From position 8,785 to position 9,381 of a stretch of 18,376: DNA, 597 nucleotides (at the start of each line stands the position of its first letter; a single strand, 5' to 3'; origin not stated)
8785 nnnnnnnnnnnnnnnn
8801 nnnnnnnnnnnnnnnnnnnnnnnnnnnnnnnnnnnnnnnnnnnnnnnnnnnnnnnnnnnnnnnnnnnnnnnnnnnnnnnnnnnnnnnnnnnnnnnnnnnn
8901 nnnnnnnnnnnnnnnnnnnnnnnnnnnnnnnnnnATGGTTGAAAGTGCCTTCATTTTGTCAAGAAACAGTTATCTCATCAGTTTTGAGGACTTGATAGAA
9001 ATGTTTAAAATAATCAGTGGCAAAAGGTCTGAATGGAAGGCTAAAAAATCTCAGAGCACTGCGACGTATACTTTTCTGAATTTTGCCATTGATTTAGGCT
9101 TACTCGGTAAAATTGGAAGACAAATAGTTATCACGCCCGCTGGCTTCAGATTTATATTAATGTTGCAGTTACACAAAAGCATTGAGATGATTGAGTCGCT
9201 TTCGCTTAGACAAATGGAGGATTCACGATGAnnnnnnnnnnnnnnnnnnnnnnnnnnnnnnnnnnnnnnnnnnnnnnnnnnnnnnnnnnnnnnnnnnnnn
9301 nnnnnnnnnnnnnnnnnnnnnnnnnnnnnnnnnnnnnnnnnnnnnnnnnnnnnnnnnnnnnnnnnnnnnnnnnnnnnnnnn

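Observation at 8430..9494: AT-rich, translationally coupled three-gene cassette led by a NucS-like PD-(D/E)xK nuclease: candidate uncharacterised conflict/defence module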

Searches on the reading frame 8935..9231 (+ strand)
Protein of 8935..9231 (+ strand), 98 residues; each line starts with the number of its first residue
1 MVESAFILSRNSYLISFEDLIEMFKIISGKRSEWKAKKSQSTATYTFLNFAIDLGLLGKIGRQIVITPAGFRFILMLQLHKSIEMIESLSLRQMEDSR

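Call 4: search_protein_families(library=pfam, proteins=[window:8935-9231:+], max_evalue=1)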
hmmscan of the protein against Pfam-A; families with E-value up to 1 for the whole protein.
window:8935-9231:+ (98 aa): 0 families

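Call 5: search_protein_families(library=padloc, proteins=[window:8935-9231:+], max_evalue=1)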
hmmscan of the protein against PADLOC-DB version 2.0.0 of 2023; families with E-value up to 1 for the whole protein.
window:8935-9231:+ (98 aa): 0 families

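Call 6: search_protein_families(library=ncbifam, proteins=[window:8935-9231:+], max_evalue=1)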
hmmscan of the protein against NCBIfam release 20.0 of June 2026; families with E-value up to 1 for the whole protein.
window:8935-9231:+ (98 aa): 0 families

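Call 15: find_homologous_proteins(query=window:8935-9231:+, max_evalue=0.01)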
Query window:8935-9231:+ (98 aa): 25 proteins with E <= 0.01 among 28 candidates.
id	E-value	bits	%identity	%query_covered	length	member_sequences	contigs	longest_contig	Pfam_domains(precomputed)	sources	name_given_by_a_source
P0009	2.1e-54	199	100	100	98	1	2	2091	-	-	-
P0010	5.2e-42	159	79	98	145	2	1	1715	-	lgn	-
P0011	6.4e-39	149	79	93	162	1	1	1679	-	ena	-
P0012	3.5e-36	141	80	92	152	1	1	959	-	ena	-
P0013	1.2e-35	139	77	95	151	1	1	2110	-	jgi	jgi:hypothetical protein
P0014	2.0e-35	138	74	95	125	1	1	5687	-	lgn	-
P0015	9.5e-35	136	74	91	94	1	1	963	-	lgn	-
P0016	1.8e-34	135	74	95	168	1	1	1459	-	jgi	-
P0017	1.3e-32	129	72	92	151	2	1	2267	-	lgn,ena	-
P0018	1.4e-32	129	72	92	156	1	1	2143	-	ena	-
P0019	9.1e-32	127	71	91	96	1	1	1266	-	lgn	-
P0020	1.0e-31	126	66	95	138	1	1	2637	-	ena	-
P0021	2.1e-31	125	69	92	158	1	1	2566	-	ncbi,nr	ncbi:MAG: hypothetical protein OEV55_10440, partial [candidate division Zixibacteria bacterium]|nr:h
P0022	2.2e-31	125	66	91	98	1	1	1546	-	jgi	jgi:hypothetical protein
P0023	1.5e-30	123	67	92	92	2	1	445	-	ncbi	-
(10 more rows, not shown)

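Call 20: find_related_loci(query=A1, collection=genome_contigs, flank=8000)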
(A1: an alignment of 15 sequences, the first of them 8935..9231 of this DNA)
Query A1 (98 aa) in genome_contigs; peptide patterns used: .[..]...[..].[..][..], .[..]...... (x = any residue, [..] = any of these).
86 stretches matched a pattern; 31 encode a relative of the query (tblastn E <= 1e-3); 31 distinct loci.
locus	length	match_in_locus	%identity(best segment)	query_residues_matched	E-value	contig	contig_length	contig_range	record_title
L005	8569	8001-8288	81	1-96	1e-50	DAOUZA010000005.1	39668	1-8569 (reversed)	MAG TPA_asm: Dehalococcoidia bacterium isolate CSMAG_941 CSMAG_941_k141_3452065_length_39668_cov_52.9711, whole genome s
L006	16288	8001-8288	79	1-96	1e-50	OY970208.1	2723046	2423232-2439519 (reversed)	MAG: uncultured candidate division Zixibacteria bacterium isolate MFD04408.bin.1.44 genome assembly, chromosome: 1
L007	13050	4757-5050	74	1-98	1e-45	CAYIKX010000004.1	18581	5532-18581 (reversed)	MAG TPA_asm: uncultured Methanosarcinales archaeon isolate ERP119705_co20_50 genome assembly, contig: NODE_3000_length_1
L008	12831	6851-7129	78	1-93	2e-45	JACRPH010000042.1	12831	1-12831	MAG: Candidatus Woesearchaeota archaeon isolate NC_groundwater_1982_Pr3_S-0.2um_39_12 scaffold_43779, whole genome shotg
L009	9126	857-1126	79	1-90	1e-44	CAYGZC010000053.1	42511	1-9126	MAG TPA_asm: uncultured Chlorobiaceae bacterium isolate ERP119294_co2_80 genome assembly, contig: k141_250790, whole gen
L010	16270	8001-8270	79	1-90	2e-44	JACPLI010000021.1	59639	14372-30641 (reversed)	MAG: Candidatus Liptonbacteria bacterium isolate NC_groundwater_517_Ag_S-0.1um_55_12 S35_SO-1_scaffold_339001, whole gen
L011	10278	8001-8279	76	1-93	8e-44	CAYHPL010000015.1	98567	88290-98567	MAG TPA_asm: uncultured Chitinophagales bacterium isolate ERP119705_co15_15 genome assembly, contig: NODE_102_length_985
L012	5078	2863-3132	78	1-90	2e-43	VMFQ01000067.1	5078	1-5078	MAG: Parcubacteria group bacterium Gr01-1014_33 G01um101433_scaffold_10753, whole genome shotgun sequence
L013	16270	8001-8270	81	1-90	3e-43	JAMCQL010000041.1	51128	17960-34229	MAG: Bacteroidetes bacterium isolate FK_Sedi_A_Bin.46 NODE_1161_length_51128_cov_242.341, whole genome shotgun sequence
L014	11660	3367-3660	71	1-96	1e-42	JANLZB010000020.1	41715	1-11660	MAG: Bacteroidota bacterium isolate OTE_14_metabat.108 OTE_14_k141_4437848, whole genome shotgun sequence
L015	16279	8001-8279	75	1-93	5e-43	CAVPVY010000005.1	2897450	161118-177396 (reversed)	MAG: uncultured Planctomycetota bacterium isolate MFD09964.bin.1.59 genome assembly, contig: contig_4244, whole genome s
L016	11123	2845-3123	73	1-93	7e-43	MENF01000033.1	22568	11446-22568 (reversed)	MAG: Bacteroidetes bacterium GWA2_32_17 gwa2_scaffold_13721, whole genome shotgun sequence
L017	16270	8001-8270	76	1-90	1e-42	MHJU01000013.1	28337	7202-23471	MAG: Candidatus Jacksonbacteria bacterium RIFCSPLOWO2_02_FULL_44_20 rifcsplowo2_02_scaffold_2116, whole genome shotgun s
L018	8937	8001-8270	77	1-90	3e-42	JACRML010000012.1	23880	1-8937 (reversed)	MAG: Deltaproteobacteria bacterium isolate NC_groundwater_1906_Pr3_S2p5_42_12 SR2-18-S2p5_coassembly_scaffold_140559, wh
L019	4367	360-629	77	1-90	3e-41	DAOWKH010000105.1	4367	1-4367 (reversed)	MAG TPA_asm: Candidatus Omnitrophota bacterium isolate CSMAG_2090 CSMAG_2090_k141_2339354_length_4367_cov_15.0000, whole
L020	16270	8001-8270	73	1-90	4e-41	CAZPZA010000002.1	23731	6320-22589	MAG TPA_asm: uncultured Gammaproteobacteria bacterium isolate binchicken_co21_463 genome assembly, contig: NODE_1004_len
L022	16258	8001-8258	74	1-86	4e-40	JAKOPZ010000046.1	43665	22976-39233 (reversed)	MAG: Chloroflexota bacterium isolate all_maxbin.084 k201_125560, whole genome shotgun sequence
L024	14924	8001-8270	69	1-90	6e-39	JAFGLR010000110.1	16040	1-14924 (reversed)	MAG: Dehalococcoidales bacterium isolate Zod_Metabat.409 k87_6222401, whole genome shotgun sequence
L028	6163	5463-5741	68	1-93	1e-38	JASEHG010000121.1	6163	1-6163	MAG: Candidatus Brocadiaceae bacterium isolate Yes70-17 NODE_121_length_6163_cov_4.665521, whole genome shotgun sequence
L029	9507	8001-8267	67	1-89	4e-38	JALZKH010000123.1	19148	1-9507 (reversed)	MAG: Acidobacteriota bacterium isolate MSU bin2 SD1457-59_k127_1606215, whole genome shotgun sequence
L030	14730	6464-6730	55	1-89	1e-31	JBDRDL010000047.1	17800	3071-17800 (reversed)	MAG: Methanobacteriota archaeon isolate MEGAHIT-group-1.246 k141_3904543, whole genome shotgun sequence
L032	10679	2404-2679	48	1-92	1e-26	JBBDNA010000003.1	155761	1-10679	MAG: Dehalococcoidia bacterium isolate LejiaB_68_106 Lejia_B_130_length_155761_cov_65, whole genome shotgun sequence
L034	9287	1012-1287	76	1-92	5e-44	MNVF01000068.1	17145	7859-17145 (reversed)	MAG: Candidatus Micrarchaeota archaeon CG1_02_49_24 cg1_0.2_scaffold_2980_c, whole genome shotgun sequence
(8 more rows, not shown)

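Call 26: search_protein_families(library=pfam, proteins=[L016:2038-3126:+, L016:1230-2087:+, L016:3318-3869:+, L005:8294-8527:+, L018:8359-8622:+, L030:6749-6985:+, L005:7224-8294:+, L030:5687-6745:+], max_evalue=0.1)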
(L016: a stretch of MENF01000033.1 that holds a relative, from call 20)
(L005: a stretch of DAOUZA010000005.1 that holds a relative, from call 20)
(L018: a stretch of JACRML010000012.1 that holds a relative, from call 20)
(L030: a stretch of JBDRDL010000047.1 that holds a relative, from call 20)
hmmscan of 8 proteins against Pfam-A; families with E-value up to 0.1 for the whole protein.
L016:2038-3126:+ (362 aa): 5 families
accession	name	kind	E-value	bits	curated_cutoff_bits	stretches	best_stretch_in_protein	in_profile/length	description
PF01022.26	HTH_5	-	0.00018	21.7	22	1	175-214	7-46/47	Bacterial regulatory protein, arsR family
PF14947.12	HTH_45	-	0.001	19.5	25.5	1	176-233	12-69/77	Winged helix-turn-helix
PF25213.1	HVO_A0261_N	-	0.0023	18.2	35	1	175-231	16-72/86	HVO_A0261 N-terminal domain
PF24409.1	wHTH-PRTase_assc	-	0.0058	17.1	27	1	177-235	5-60/83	wHTH-PRTase associated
PF21698.3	Spo16_C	-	0.0066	16.6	27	1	5-26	7-28/43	Spo16 protein, C-terminal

L016:1230-2087:+ (285 aa): 3 families
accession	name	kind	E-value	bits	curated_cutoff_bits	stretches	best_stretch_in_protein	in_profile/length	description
PF01555.25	N6_N4_Mtase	-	6.7e-41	141.1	26.7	1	66-283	1-220/221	DNA methylase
PF01170.24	UPF0020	-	0.038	14.1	22.3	0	59-99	113-154/197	RMKL-like, methyltransferase domain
PF09445.16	Methyltransf_15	-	0.092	12.8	22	0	55-90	61-94/165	RNA cap guanine-N2 methyltransferase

L016:3318-3869:+ (183 aa): 6 families
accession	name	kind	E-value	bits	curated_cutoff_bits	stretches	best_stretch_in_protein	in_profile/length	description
PF01844.29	HNH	-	1.2e-07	32.2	21.4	1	88-131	1-44/47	HNH endonuclease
PF14279.12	HNH_5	-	4.2e-05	23.8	27.5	1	88-139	1-51/56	HNH endonuclease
PF13338.12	AbiEi_4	-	0.00018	22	25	1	20-59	13-48/49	Transcriptional regulator, AbiEi antitoxin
PF02945.21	Endonuclease_7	-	0.019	15.3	23.6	1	71-106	9-45/82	Recombination endonuclease VII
PF01039.27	Carboxyl_trans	-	0.042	12.9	22.3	1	67-156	24-104/493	Carboxyl transferase domain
PF02376.21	CUT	-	0.057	13.9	24.4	0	104-149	21-65/79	CUT domain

L005:8294-8527:+ (77 aa): 0 families

L018:8359-8622:+ (87 aa): 0 families

L030:6749-6985:+ (78 aa): 2 families
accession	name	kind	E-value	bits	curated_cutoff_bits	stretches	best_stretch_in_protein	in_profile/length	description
PF18073.7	Zn_ribbon_LapB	-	0.038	14.1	25.7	0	64-71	17-24/28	Rubredoxin metal binding domain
PF22415.1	PSV_ORF131-like_dom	-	0.064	13.6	27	0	3-30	19-47/80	PSV_Hypothetical protein ORF131-like domain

L005:7224-8294:+ (356 aa): 14 families
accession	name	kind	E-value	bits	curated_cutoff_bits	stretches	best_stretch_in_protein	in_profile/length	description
PF25213.1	HVO_A0261_N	-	1.8e-06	28.2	35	1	164-220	15-71/86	HVO_A0261 N-terminal domain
PF06250.17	YhcG_C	-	4.2e-06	27.1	32.5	1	5-86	15-98/157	YhcG PDDEXK nuclease domain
PF24409.1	wHTH-PRTase_assc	-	4.3e-05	23.9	27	1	165-222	3-57/83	wHTH-PRTase associated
PF12802.13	MarR_2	-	6.3e-05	23.5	27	1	164-206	9-54/61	MarR family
PF01022.26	HTH_5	-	0.00018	21.7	22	1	164-204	6-46/47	Bacterial regulatory protein, arsR family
PF13412.12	HTH_24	-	0.0015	18.5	21.9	1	171-203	15-47/48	Winged helix-turn-helix DNA-binding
PF14947.12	HTH_45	-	0.0021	18.5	25.5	1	162-222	8-68/77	Winged helix-turn-helix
PF09339.16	HTH_IclR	-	0.0031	17.7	22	1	176-205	21-50/52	IclR helix-turn-helix domain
PF13545.12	HTH_Crp_2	-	0.012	16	27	1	174-215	23-64/70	Crp-like helix-turn-helix domain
PF08281.18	Sigma70_r4_2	-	0.019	15.1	25.7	1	175-198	28-51/54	Sigma-70, region 4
PF03444.21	HrcA_DNA-bdg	-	0.025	14.7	21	0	170-204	20-54/79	Winged helix-turn-helix transcription repressor, HrcA DNA-binding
PF04967.18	HTH_10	-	0.041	14.1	23.1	0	175-198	25-48/53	HTH DNA binding domain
PF02002.24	TFIIE_alpha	-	0.05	13.9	22.9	0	164-209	17-63/105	TFIIE alpha subunit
PF03749.19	SfsA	-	0.094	13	22.8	0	27-71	14-56/138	Sugar fermentation stimulation protein RE domain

L030:5687-6745:+ (352 aa): 1 family
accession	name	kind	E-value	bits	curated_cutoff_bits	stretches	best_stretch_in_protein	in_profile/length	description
PF08220.18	HTH_DeoR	-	0.0045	17.2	21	0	173-199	14-40/57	DeoR-like helix-turn-helix domain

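Call 28: search_protein_families(library=padloc, proteins=[L016:2038-3126:+, L005:7224-8294:+, L016:1230-2087:+, L016:3318-3869:+, L005:8294-8527:+, L010:8257-8493:+], max_evalue=0.1)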
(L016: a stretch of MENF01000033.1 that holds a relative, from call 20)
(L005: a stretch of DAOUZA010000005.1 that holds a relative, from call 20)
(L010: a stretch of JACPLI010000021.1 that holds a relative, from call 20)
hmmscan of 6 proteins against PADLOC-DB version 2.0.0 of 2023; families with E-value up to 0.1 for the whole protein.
L016:2038-3126:+ (362 aa): 13 families
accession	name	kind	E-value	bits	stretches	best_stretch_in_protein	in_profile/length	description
PDLC01849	CARF3--CARF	-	3e-05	21.8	1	175-226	143-192/197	-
PDLC01879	CARF3--CARF_TM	-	8e-05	20.4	1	122-226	140-213/222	-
PDLC04916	PDC-S11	-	0.00013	19.1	1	11-102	15-100/358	-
PDLC01438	Csa3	-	0.00031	18.9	1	176-247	153-218/305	"CAS-I,CAS-II,CAS-III,CAS-IV,CAS-V,CAS-VI; associated_signaling"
PDLC04807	PDC-S02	-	0.00031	18.1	1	10-135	191-317/351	-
PDLC01434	CasR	-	0.00099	17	1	178-230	136-190/191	"CAS-I,CAS-II,CAS-III,CAS-IV,CAS-V,CAS-VI; associated_signaling"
PDLC02933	PRTase_III-A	-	0.0013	16.4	1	176-234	289-344/368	-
PDLC01850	CARF3--CARF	-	0.0018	16.2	1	181-227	157-205/209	-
PDLC05014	PDC-S41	-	0.0046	13.3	1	10-131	22-145/657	-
PDLC01268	CasR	-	0.0057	14.6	1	178-225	132-179/179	"CAS-I,CAS-II,CAS-III,CAS-IV,CAS-V,CAS-VI; associated_signaling"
PDLC01044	Csa3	-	0.0079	14.1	1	176-226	142-190/194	Type I-A associated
PDLC01848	CARF3--CARF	-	0.0083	13.8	1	176-230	143-193/197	-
PDLC01865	CARF3--CARF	-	0.012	13.3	1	178-229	156-210/215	-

L005:7224-8294:+ (356 aa): 22 families
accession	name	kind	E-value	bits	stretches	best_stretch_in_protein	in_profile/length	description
PDLC04813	PDC-S02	-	4.7e-08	31.1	1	4-85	18-101/175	-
PDLC04795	PDC-S02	-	1.1e-06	26.1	1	5-84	201-282/357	-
PDLC04810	PDC-S02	-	1.8e-06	25.5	1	6-83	202-281/355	-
PDLC04831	PDC-S02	-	2.2e-06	25.4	1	6-85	189-270/346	-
PDLC01434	CasR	-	3.9e-06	24.8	1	164-219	132-189/191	"CAS-I,CAS-II,CAS-III,CAS-IV,CAS-V,CAS-VI; associated_signaling"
PDLC04803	PDC-S02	-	8e-06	23.7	1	5-84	115-196/269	-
PDLC01268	CasR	-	8.3e-06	23.9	1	164-215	128-179/179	"CAS-I,CAS-II,CAS-III,CAS-IV,CAS-V,CAS-VI; associated_signaling"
PDLC01044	Csa3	-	2.3e-05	22.4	1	164-216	140-190/194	Type I-A associated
PDLC01438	Csa3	-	2.7e-05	22.4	1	164-219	152-205/305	"CAS-I,CAS-II,CAS-III,CAS-IV,CAS-V,CAS-VI; associated_signaling"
PDLC01849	CARF3--CARF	-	5.3e-05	21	1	164-216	142-192/197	-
PDLC04807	PDC-S02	-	7.4e-05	20.1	1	2-86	193-279/351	-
PDLC04822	PDC-S02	-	0.0001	20.1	1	7-95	185-276/294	-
PDLC01850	CARF3--CARF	-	0.00015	19.7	1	164-217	149-205/209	-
PDLC02933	PRTase_III-A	-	0.0003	18.5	1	164-224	288-344/368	-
PDLC01880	CARF4--CARF_PDDEXK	-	0.00063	17.1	1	37-139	265-360/364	-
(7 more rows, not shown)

L016:1230-2087:+ (285 aa): 65 families (the best 25 are shown)
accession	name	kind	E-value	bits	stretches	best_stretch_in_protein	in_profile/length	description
PDLC03353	MTase_II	-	1.2e-86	288.5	1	44-279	6-243/260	Type II methyltransferase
PDLC03350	MTase_II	-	1.4e-47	160.6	1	59-280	69-289/312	Type II methyltransferase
PDLC03371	MTase_II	-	8e-29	98.9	1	48-281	11-247/260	Type II methyltransferase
PDLC03299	MTase_II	-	1.4e-26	91.7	1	40-279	7-250/296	Type II methyltransferase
PDLC03283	MTase_II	-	8.4e-21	72.6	2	135-278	111-263/352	Type II methyltransferase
PDLC03260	MTase_II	-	2.8e-20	70.6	2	165-279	191-300/349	Type II methyltransferase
PDLC03295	MTase_II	-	1.7e-19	68.4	2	59-152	16-105/292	Type II methyltransferase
PDLC03387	MTase_II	-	2.2e-19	67.7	2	208-280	199-269/289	Type II methyltransferase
PDLC03259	MTase_II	-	1e-18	65.4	1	65-278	21-247/423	Type II methyltransferase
PDLC03238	MTase_II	-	3.4e-16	57.3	2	40-119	116-198/428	Type II methyltransferase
PDLC03246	MTase_II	-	6.9e-15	53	1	49-279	114-359/376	Type II methyltransferase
PDLC03320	MTase_II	-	1.1e-14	52.3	2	59-112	45-98/289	Type II methyltransferase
PDLC03363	MTase_II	-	3.1e-14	51.1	1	202-279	32-111/294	Type II methyltransferase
PDLC03229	MTase_II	-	2.2e-13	47.8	1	210-278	326-392/436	Type II methyltransferase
PDLC03236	MTase_II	-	1.5e-12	44.8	1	59-279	662-892/912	Type II methyltransferase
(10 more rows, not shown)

L016:3318-3869:+ (183 aa): 19 families
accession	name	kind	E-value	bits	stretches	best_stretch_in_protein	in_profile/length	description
PDLC03478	REase_II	-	1.5e-05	22.9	1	75-133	99-160/219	Type II restriction enzyme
PDLC02228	AbiEi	-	0.0014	16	1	37-63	53-78/216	AbiEi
PDLC02242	AbiEi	-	0.0017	16.1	1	32-63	26-57/207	AbiEi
PDLC02268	AbiEi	-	0.0021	15.6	1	31-67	20-56/204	AbiEi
PDLC02234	AbiEi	-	0.0024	15.7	1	36-59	29-52/191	AbiEi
PDLC02265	AbiEi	-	0.0024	15.6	1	37-60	29-52/198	AbiEi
PDLC02225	AbiEi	-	0.0049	14.6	1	36-69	31-61/198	AbiEi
PDLC02226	AbiEi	-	0.0071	14.2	1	40-94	38-91/202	AbiEi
PDLC03418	REase_II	-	0.0073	13.5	1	68-133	307-371/372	Type II restriction enzyme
PDLC02230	AbiEi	-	0.0074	14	1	22-63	5-46/192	AbiEi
PDLC02286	AbiEi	-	0.0075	13.7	1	32-67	26-61/207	AbiEi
PDLC02239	AbiEi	-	0.0076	14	1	35-59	22-46/195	AbiEi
PDLC02256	AbiEi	-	0.0078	14.2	1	37-59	29-51/174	AbiEi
PDLC00313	PtuB1|PtuB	-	0.0078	13.7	1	69-139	35-107/240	Unknown function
PDLC02233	AbiEi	-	0.017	12.7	1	37-99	36-99/214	AbiEi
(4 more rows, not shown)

L005:8294-8527:+ (77 aa): 0 families

L010:8257-8493:+ (78 aa): 0 families

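Call 29: search_protein_families(library=ncbifam, proteins=[L016:2038-3126:+, L005:7224-8294:+, L016:1230-2087:+, L016:3318-3869:+, L005:8294-8527:+, L010:8257-8493:+], max_evalue=0.1)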
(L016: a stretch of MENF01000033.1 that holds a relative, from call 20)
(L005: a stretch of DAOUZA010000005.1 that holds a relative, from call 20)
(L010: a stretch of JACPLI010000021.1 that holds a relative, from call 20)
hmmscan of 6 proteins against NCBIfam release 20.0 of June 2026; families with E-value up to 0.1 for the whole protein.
L016:2038-3126:+ (362 aa): 10 families
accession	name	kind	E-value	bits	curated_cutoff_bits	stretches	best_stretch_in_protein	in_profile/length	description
NF053610.1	Sso10a_fam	subfamily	6e-05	23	60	1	177-229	11-63/64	Sso10a family chromatin protein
NF033789.1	repress_SdpR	subfamily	0.0004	20.2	100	1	176-220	14-58/79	autorepressor SdpR family transcription factor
NF053606.1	Sta1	subfamily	0.0031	17.6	80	1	179-219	30-70/100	Sta1 family transcriptional regulator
NF040939.2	trans_reg_lrs14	equivalog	0.0046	17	90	1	177-218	28-70/103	Lrs14 family HTH-type transcriptional regulator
TIGR03338.1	phnR_burk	equivalog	0.007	16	271.5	0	186-223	37-75/212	phosphonate utilization associated transcriptional regulator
TIGR01884.1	cas_HTH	subfamily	0.0075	15.7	60.2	1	178-225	150-201/202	CRISPR-associated CARF protein Csa3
NF001420.0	PRK00294.1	equivalog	0.0082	16.2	169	1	54-106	64-114/173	co-chaperone HscB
NF033788.1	HTH_metalloreg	subfamily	0.037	13.8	55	1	176-217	17-59/77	metalloregulator ArsR/SmtB family transcription factor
TIGR03541.1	reg_near_HchA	equivalog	0.051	13.1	215.6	0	173-208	176-211/232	PA1136 family autoinducer-binding transcriptional regulator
NF047906.1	CdPbTransRegCmtR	equivalog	0.052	13.5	150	0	174-217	25-68/104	Cd(II)/Pb(II)-sensing metalloregulatory transcriptional regulator CmtR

L005:7224-8294:+ (356 aa): 8 families
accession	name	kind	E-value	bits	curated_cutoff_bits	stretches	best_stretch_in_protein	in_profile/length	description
NF053610.1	Sso10a_fam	subfamily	2.1e-06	27.7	60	1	162-220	7-64/64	Sso10a family chromatin protein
TIGR01884.1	cas_HTH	subfamily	0.00021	20.8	60.2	1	164-216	146-202/202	CRISPR-associated CARF protein Csa3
NF033788.1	HTH_metalloreg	subfamily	0.00098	18.9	55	1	164-207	15-59/77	metalloregulator ArsR/SmtB family transcription factor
NF033789.1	repress_SdpR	subfamily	0.0025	17.7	100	1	164-211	12-59/79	autorepressor SdpR family transcription factor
NF047906.1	CdPbTransRegCmtR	equivalog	0.0028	17.6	150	1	164-222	25-84/104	Cd(II)/Pb(II)-sensing metalloregulatory transcriptional regulator CmtR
NF003270.0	PRK04247.1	equivalog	0.0056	15.8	216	1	34-130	147-237/250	endonuclease NucS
NF053755.1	MsvR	equivalog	0.036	13.7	220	1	164-208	17-61/236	transcriptional factor MsvR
NF007341.0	PRK09834.1-3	equivalog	0.045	12.9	269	1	162-221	16-76/274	DNA-binding transcriptional regulator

L016:1230-2087:+ (285 aa): 4 families
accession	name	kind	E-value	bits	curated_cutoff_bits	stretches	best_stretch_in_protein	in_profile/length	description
NF008572.0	PRK11524.1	equivalog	4.9e-18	65.3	292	2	40-148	7-115/294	adenine-specific DNA-methyltransferase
NF050803.1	DnaMtaseCcrMCaul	equivalog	4.5e-10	39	830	1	206-283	165-244/350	adenine-specific DNA-methyltransferase CcrM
NF010253.0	PRK13699.1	subfamily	1.8e-09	37.6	244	1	220-279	139-198/226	DNA methyltransferase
NF040721.1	Trm14_Arch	equivalog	0.04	13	280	0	64-101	288-324/370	tRNA (guanine(6)-N2)-methyltransferase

L016:3318-3869:+ (183 aa): 2 families
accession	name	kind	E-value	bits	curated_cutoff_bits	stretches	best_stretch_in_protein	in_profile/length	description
NF040563.1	guided_IscB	equivalog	3.7e-10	39.4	175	1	76-144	183-247/314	RNA-guided endonuclease IscB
NF045808.1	PT-DNA_restrict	exception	4.3e-06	26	180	1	74-128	163-220/284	phosphorothioated DNA-binding restriction endonuclease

L005:8294-8527:+ (77 aa): 0 families

L010:8257-8493:+ (78 aa): 0 families
